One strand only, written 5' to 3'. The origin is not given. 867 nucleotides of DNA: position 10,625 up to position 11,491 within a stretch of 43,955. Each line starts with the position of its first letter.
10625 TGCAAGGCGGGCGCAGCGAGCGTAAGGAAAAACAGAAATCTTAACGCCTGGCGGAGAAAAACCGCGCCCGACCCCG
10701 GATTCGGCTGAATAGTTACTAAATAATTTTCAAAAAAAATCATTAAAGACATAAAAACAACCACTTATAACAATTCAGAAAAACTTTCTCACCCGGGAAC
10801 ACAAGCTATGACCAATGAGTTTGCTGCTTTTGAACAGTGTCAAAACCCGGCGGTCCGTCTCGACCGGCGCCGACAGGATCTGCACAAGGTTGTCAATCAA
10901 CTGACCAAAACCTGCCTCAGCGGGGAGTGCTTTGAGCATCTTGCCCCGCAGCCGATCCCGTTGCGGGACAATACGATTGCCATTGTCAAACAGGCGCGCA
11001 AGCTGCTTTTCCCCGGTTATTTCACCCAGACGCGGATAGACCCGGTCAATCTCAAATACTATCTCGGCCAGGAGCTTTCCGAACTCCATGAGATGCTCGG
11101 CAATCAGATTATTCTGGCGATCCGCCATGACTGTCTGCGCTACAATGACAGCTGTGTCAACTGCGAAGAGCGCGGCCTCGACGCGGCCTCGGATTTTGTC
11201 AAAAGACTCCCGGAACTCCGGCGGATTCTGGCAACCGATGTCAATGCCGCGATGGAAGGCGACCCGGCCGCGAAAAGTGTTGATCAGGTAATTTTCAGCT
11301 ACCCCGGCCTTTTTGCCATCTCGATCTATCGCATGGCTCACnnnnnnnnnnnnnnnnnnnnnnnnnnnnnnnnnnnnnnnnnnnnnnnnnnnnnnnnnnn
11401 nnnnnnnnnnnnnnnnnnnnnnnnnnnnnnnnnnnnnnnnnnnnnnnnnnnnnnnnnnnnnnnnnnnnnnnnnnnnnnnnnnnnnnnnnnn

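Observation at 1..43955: Hyper-dense family of modular H-M repeats occupies most intergenic spacers (9 loci, about 15 full units, 17 H hairpins in 44 kb)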

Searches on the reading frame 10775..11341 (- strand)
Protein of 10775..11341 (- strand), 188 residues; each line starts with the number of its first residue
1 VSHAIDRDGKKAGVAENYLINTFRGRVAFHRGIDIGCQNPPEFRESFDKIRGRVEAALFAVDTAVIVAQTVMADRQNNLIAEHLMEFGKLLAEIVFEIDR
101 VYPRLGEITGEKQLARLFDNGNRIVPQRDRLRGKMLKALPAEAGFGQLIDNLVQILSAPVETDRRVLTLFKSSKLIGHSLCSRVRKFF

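Call 57: search_protein_families(library=pfam, proteins=[window:10775-11341:-], max_evalue=0.01)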
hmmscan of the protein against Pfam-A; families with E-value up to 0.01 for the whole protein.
window:10775-11341:- (188 aa): 0 families
